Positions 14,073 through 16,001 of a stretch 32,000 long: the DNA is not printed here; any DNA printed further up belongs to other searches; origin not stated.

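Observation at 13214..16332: SRPBCC - long UbiD - UbiX - CopC-like operon: UbiD/UbiX with accessory genes not known from characterised systems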

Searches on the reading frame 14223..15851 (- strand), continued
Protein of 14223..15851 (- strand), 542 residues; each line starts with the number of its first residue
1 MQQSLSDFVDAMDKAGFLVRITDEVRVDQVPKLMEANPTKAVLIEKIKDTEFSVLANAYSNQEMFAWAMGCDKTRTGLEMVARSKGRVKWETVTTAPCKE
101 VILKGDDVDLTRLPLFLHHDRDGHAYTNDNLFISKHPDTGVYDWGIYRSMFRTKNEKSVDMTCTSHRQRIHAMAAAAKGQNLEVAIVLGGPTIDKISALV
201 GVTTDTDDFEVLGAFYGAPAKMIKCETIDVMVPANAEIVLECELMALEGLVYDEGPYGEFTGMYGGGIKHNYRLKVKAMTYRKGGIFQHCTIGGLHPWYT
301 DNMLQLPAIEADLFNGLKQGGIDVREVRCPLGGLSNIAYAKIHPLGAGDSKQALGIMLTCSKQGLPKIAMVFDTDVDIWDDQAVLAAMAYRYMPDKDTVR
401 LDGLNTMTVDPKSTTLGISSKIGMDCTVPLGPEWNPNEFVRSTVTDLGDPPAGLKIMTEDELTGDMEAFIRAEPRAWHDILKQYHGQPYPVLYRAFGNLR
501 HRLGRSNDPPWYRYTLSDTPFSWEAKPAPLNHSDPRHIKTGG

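Call 19: search_solved_structures(query=window:14223-15851:-, max_evalue=1e-26, show_alignments=5)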
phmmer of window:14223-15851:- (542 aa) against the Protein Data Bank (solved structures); distinct sequences matched with E-value up to 1e-26: 6.
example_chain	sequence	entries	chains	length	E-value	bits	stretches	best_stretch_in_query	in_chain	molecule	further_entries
6h6x_B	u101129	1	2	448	1.8e-36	128.7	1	2-432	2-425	3-polyprenyl-4-hydroxybenzoate decarboxylase and related decarboxylases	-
7ae4_A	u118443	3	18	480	9e-36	126.4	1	3-455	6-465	Phenolic acid decarboxylase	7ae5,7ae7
6h6v_A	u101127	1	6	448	1.9e-35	125.3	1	2-432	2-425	3-polyprenyl-4-hydroxybenzoate decarboxylase and related decarboxylases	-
7p9q_A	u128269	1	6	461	3.2e-31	111.4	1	2-428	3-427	AnInD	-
2idb_A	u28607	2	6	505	2.3e-27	98.7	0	93-429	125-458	3-octaprenyl-4-hydroxybenzoate carboxy-lyase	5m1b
5m1c_A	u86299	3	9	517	2.5e-27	98.5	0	93-429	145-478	3-octaprenyl-4-hydroxybenzoate carboxy-lyase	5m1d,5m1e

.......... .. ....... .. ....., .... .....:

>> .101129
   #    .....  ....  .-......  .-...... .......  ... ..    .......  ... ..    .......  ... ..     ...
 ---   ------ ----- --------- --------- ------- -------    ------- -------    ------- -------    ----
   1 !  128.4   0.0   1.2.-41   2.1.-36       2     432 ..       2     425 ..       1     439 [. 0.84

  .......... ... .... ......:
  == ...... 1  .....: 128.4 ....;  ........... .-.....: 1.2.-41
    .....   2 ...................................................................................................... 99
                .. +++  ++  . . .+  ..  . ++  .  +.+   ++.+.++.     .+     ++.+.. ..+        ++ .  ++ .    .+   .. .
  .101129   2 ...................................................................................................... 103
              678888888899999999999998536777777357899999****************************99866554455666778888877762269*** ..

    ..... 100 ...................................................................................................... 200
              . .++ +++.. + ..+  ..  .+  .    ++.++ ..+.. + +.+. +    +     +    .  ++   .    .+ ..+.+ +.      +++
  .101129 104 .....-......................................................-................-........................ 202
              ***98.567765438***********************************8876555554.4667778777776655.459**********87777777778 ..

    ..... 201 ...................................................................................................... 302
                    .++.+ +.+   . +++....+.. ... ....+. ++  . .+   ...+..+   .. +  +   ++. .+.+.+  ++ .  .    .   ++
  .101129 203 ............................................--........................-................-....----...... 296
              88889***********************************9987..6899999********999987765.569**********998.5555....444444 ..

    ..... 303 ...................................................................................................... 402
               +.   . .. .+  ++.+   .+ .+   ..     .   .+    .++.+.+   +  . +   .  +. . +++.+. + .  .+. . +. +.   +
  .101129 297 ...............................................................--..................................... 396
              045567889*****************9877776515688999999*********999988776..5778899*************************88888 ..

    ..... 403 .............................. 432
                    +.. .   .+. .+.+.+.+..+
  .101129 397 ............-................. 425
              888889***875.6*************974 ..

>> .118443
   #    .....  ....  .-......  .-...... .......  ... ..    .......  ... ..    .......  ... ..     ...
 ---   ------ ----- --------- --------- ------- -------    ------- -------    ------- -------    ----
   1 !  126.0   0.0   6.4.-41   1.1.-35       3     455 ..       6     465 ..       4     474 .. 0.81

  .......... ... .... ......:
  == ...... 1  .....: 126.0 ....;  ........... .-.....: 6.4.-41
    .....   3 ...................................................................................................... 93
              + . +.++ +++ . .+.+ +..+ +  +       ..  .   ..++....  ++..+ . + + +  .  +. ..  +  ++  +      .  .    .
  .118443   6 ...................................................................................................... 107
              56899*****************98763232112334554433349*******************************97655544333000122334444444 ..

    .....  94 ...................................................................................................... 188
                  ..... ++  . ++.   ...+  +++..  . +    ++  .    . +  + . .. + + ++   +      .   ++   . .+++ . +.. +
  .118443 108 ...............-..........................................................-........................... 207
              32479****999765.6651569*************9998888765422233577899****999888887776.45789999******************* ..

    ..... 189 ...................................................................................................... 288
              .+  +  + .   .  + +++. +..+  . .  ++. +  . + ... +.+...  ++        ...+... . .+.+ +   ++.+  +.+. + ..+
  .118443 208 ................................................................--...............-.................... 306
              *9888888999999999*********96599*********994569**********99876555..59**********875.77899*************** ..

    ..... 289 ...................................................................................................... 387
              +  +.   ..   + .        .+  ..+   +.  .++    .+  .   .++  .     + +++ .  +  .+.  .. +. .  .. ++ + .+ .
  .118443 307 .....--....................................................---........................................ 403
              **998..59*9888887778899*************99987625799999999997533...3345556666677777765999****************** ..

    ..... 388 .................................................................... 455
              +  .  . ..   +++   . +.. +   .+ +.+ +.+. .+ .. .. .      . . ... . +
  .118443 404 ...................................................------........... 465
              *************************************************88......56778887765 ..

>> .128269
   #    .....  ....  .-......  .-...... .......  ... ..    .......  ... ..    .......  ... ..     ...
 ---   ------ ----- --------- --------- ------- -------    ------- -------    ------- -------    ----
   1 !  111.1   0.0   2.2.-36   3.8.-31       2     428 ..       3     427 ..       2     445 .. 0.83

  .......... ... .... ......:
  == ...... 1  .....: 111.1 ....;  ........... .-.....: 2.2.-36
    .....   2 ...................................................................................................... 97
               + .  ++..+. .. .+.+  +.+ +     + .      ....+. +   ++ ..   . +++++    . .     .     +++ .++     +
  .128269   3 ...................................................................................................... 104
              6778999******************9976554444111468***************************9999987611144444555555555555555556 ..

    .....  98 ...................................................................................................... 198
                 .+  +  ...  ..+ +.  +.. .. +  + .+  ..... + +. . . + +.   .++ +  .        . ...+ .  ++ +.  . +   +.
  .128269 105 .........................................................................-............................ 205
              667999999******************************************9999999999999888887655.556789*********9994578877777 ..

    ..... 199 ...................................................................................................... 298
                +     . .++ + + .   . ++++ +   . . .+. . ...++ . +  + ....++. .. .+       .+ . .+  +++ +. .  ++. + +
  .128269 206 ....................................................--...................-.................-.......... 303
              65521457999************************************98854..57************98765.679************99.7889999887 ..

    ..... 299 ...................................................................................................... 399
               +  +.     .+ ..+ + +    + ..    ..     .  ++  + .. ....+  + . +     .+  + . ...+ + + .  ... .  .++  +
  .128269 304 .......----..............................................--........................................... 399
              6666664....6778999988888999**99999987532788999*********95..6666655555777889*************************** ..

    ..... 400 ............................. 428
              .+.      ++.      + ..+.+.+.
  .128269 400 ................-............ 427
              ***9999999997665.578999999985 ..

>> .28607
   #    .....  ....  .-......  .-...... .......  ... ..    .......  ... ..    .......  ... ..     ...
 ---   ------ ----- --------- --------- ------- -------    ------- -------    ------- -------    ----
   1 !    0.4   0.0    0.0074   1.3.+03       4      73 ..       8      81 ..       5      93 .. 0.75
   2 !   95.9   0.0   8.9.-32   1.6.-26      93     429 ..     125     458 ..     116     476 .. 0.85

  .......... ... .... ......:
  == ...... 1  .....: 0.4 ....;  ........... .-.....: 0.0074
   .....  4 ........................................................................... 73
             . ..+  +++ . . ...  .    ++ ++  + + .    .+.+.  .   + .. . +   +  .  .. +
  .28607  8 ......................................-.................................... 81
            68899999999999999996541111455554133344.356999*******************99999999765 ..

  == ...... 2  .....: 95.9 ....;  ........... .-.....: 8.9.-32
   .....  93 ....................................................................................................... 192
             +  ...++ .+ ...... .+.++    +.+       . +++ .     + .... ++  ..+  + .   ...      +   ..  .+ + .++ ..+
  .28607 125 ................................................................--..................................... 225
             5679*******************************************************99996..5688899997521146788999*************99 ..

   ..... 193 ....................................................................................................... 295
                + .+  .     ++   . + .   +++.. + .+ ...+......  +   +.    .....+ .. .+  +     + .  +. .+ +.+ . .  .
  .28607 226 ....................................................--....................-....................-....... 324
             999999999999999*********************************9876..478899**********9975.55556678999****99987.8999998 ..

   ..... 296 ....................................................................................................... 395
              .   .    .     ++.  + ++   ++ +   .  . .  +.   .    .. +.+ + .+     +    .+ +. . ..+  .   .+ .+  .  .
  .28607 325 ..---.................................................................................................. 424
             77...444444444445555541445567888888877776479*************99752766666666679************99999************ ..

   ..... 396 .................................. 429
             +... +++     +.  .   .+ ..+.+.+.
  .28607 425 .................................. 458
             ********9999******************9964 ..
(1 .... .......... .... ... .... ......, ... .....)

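Call 20: find_encoding_contigs(protein=P0030, flank=10000, max_places=3)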
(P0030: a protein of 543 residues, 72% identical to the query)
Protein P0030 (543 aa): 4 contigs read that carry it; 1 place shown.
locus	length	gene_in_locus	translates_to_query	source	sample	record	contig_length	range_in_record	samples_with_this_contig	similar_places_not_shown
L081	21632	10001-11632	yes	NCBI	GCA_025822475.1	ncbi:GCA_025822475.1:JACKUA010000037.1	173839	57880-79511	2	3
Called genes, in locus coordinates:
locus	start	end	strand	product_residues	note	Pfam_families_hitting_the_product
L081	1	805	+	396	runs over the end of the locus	PF03583:LIP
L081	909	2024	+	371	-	-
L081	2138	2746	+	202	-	PF00440:TetR_N (weak)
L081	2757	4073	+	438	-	PF00201:UDPGT, PF06722:EryCIII-like_C, PF04101:Glyco_tran_28_C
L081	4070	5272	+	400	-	-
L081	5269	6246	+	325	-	PF01380:SIS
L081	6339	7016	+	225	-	PF19700:DUF6198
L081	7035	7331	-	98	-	PF13834:DUF4193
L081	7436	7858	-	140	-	PF13474:SnoaL_3, PF14534:DUF4440, PF12680:SnoaL_2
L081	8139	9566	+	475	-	PF20695:UbiD_N, PF01977:UbiD, PF20696:UbiD_C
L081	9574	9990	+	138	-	PF10604:Polyketide_cyc2, PF08327:AHSA1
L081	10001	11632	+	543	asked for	PF20695:UbiD_N, PF01977:UbiD, PF20696:UbiD_C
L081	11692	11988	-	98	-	-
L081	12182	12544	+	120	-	-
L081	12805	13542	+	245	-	PF21926:FeeM (weak), PF13444:Acetyltransf_5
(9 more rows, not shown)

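Call 21: find_encoding_contigs(protein=P0067, flank=10000, max_places=2)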
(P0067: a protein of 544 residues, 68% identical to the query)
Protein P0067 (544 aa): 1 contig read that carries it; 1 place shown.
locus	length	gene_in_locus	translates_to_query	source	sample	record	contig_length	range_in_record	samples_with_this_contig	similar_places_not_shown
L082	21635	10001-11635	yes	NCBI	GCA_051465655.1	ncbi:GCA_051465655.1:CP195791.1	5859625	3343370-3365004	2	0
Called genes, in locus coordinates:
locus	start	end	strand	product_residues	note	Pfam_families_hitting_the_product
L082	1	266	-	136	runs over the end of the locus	-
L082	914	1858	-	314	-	PF07963:N_methyl, PF07596:SBP_bac_10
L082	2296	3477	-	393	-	PF05598:DUF772, PF01609:DDE_Tnp_1 (weak), PF13751:DDE_Tnp_1_6 (faint)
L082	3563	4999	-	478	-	PF05598:DUF772, PF01609:DDE_Tnp_1, PF13751:DDE_Tnp_1_6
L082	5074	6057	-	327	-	PF00270:DEAD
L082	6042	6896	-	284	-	PF08878:HamA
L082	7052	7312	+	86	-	-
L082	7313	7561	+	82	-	-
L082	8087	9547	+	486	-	PF20695:UbiD_N, PF01977:UbiD, PF20696:UbiD_C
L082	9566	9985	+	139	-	PF10604:Polyketide_cyc2, PF08327:AHSA1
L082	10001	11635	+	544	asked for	PF20695:UbiD_N, PF01977:UbiD, PF20696:UbiD_C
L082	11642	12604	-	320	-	PF03992:ABM (faint), PF27539:Y2318_C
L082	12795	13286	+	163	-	-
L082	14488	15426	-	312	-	PF07963:N_methyl, PF07596:SBP_bac_10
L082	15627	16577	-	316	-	PF02653:BPD_transp_2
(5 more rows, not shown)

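Call 57: search_dna_similar(query=window:14223-15851:-, collection=plasmids, mode=protein, max_evalue=1e-50, max_rows=25)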
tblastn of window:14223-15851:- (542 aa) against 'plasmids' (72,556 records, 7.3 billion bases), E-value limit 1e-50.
Records with a match: 5; places in all: 5; records where one place covers at least 80% of the query: 1.
Best place of each record, by identity: 60-80% 1; <60% 4.
By first word of the organism name: Paraburkholderia 4; Methylobacterium 1.
By predicted mobility (MOB-suite, as given by PLSDB): non-mobilizable 5.
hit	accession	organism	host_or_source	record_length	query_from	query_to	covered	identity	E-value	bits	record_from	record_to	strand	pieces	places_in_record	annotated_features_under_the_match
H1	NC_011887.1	Methylobacterium nodulans ORS 2060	-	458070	2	537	99%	61.9%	0e+0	698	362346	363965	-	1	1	UbiD family decarboxylase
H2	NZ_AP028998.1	Paraburkholderia sp. 22B1P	-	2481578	5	430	79%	33.7%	3e-53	202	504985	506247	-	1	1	none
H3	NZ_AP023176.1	Paraburkholderia largidicola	Physopelta gutta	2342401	5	430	79%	33.7%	3e-53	202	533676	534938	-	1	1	none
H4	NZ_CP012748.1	Paraburkholderia caribensis MBA4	soil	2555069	5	430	79%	33.4%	6e-53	201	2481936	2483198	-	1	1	none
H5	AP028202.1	Paraburkholderia largidicola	Physopelta gutta,midgut,Midgut crypts ...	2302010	5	430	79%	33.3%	3e-52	199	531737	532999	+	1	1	UbiD family decarboxylase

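Call 58: get_annotated_region(hit=H1, flank=9000)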
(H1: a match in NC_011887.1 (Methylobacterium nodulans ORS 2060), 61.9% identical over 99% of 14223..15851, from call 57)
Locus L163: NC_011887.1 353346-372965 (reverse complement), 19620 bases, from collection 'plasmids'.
description: Methylobacterium nodulans ORS 2060 plasmid pMNOD02, complete sequence
organism: Methylobacterium nodulans ORS 2060 (NCBI taxid 460265)
taxonomy: Bacteria; Pseudomonadota; Alphaproteobacteria; Hyphomicrobiales; Methylobacteriaceae; Methylobacterium; Methylobacterium nodulans; Methylobacterium nodulans ORS 2060
host: -; source: -; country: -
typing (MOB-suite, as given by PLSDB): non-mobilizable
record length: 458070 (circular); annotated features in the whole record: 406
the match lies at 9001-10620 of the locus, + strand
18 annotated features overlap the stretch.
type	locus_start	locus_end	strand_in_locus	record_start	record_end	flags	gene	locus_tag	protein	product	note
CDS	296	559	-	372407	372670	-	-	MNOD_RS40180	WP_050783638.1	hypothetical protein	-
CDS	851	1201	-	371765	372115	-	-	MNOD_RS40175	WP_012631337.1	hypothetical protein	-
CDS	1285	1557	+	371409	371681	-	-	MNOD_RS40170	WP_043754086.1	hypothetical protein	-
CDS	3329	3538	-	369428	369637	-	-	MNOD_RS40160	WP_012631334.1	hypothetical protein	-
CDS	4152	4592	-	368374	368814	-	-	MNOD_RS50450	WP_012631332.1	hypothetical protein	-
CDS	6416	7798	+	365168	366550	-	-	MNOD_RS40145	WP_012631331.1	CHRD domain-containing protein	-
CDS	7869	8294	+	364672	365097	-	-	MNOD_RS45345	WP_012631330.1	SRPBCC domain-containing protein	-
CDS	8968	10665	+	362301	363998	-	-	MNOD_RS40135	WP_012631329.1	UbiD family decarboxylase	-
CDS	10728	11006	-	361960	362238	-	-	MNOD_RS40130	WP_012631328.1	hypothetical protein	-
CDS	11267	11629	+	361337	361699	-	-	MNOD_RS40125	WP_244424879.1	hypothetical protein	-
CDS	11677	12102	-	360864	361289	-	-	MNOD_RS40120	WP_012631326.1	hypothetical protein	-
CDS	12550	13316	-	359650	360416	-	-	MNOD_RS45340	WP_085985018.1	IS5-like element ISMno18 family transposase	GO:0006313 - DNA transposition [Evidence IEA]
CDS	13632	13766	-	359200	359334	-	-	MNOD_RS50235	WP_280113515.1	hypothetical protein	-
CDS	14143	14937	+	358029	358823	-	-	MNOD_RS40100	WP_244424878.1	hypothetical protein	-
CDS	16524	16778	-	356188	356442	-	-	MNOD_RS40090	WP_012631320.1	hypothetical protein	-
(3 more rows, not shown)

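Call 59: predict_structure(alignment_id=A3)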
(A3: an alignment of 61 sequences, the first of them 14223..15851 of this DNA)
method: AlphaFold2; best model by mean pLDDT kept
length: 542 residues; sequences in the alignment: 61
mean_pLDDT: 82.1   pTM: 0.83
mean pLDDT of the five models: 82.1, 79.9, 77.3, 76.4, 73.8
residues with pLDDT >= 90: 256; 70-90: 173; 50-70: 62; < 50: 51
segments of 3 or more residues with pLDDT < 50: 261-265, 396-410, 417-429, 524-534, 537-542
pLDDT, mean of each block of 10 residues (from residue 1): 93 97 95 89 96 92 91 88 93 97 96 88 63 93 86 89 71 94 94 88 87 96 97 97 92 65 54 93 92 69 77 88 90 82 84 82 76 86 78 50 45 49 40 64 84 95 98 92 95 95 80 82 49 48 38
secondary structure, 60 per line:
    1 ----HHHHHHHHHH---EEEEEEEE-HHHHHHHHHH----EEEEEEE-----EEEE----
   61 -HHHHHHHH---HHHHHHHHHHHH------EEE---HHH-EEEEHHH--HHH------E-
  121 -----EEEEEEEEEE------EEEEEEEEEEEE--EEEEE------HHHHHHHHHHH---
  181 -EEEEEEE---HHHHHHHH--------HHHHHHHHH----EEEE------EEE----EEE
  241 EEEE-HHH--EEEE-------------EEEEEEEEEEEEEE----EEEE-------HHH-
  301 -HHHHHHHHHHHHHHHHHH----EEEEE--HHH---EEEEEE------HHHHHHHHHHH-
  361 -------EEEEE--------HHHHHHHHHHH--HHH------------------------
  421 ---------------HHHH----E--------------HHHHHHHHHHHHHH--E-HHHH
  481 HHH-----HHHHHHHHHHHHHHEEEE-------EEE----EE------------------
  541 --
elements in order: H5-14 E18-25 H27-36 E41-47 E53-56 H62-69 H73-84 E91-93 E101-104 E126-135 E142-153 E156-160 H167-177 E182-188 H192-199 H208-216 E221-224 E231-233 E238-244 E251-254 E268-281 E286-289 H302-319 E324-328 E337-342 H349-359 E368-372 H381-391 H436-439 H459-472 H477-483 H489-502 E503-506 E514-516
